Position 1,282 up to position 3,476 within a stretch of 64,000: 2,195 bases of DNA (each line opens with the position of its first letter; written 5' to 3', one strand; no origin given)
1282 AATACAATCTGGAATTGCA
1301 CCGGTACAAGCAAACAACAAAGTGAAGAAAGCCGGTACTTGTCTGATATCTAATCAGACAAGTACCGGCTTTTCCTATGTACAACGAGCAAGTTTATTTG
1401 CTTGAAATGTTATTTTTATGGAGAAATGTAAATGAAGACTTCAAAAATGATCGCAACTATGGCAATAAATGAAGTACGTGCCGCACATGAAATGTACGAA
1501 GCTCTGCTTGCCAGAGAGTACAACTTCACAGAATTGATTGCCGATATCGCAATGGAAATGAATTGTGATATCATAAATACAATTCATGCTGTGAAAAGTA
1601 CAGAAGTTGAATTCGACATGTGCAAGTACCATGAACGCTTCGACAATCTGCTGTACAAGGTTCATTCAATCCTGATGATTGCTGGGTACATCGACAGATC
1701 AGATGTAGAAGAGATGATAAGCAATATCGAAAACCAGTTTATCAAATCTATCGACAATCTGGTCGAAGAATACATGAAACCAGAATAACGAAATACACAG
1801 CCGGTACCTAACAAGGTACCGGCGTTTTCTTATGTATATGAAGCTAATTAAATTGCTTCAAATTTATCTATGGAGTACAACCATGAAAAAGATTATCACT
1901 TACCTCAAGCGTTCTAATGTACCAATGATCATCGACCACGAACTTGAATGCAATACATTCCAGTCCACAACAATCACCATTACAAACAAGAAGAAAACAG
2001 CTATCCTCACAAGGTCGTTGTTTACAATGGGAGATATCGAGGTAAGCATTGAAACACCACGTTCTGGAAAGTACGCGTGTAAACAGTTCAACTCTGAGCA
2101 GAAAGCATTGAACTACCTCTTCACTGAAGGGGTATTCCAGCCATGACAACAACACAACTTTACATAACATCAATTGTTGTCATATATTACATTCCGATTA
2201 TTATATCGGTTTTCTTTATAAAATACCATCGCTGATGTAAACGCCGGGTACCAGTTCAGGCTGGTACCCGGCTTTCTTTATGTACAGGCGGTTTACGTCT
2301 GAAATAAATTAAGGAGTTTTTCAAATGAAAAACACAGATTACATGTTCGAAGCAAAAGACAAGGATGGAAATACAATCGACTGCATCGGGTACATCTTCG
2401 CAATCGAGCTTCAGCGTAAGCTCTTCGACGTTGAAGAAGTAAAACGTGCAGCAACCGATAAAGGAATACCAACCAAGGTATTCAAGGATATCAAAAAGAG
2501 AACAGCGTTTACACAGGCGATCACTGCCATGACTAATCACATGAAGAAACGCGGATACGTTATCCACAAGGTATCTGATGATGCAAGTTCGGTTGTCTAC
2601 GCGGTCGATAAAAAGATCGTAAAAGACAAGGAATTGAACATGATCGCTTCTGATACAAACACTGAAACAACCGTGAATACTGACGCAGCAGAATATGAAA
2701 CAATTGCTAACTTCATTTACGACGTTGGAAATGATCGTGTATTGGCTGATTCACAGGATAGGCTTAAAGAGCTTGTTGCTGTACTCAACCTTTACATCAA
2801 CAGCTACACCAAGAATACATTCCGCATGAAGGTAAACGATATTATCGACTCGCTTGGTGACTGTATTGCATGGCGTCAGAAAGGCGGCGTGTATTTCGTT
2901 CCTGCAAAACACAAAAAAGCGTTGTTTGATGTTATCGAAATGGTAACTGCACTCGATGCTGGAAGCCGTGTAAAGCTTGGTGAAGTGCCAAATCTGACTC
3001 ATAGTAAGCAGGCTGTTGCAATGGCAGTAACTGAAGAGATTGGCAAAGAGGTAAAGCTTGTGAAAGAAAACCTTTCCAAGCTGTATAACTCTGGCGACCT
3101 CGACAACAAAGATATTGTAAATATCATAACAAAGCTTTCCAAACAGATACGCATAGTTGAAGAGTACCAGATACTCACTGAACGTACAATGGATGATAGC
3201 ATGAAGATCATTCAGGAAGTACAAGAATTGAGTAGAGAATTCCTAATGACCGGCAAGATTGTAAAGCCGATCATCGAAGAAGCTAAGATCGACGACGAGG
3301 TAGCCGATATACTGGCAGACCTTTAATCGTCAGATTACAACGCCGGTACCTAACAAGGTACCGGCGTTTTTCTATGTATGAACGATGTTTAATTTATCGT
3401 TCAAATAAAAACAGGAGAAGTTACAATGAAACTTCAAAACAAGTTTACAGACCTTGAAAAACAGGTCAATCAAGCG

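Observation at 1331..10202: Eleven copies of one composite terminator / TATGTA-box / covarying-hairpin cassette split the early region into single-gene units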

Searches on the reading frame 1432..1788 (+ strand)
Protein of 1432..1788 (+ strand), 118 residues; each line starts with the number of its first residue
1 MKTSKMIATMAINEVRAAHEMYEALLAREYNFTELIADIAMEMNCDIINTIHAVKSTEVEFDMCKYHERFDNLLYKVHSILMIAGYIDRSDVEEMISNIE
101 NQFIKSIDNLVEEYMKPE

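Call 50: search_protein_families(library=pfam, proteins=[window:1432-1788:+], max_evalue=0.05)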
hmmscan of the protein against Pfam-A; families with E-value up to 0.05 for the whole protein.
window:1432-1788:+ (118 aa): 1 family
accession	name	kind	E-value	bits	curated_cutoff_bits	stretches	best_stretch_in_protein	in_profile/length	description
PF22545.2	2CompARG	-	0.014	15.9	27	1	8-104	46-144/170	2-Component system ADP-ribose glycohydrolase domain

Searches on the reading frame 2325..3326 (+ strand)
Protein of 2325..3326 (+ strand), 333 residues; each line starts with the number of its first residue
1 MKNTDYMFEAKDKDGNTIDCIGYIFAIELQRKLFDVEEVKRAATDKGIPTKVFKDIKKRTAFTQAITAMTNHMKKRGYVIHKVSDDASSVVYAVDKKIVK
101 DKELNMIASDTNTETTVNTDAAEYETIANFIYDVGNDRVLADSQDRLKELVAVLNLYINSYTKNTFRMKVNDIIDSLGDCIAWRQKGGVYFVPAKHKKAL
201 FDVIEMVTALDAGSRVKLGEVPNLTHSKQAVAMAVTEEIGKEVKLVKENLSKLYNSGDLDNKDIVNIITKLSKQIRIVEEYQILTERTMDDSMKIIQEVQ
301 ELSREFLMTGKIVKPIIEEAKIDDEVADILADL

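Call 5: search_protein_families(library=phrogs, proteins=[window:2325-3326:+], max_evalue=0.001)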
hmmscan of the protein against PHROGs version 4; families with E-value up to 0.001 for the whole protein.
window:2325-3326:+ (333 aa): 0 families

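Call 24: search_dna_similar(query=window:2325-3326:+, collection=phages, mode=protein, max_rows=30, max_evalue=0.001)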
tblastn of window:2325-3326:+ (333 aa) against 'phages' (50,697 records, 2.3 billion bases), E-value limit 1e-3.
No match.
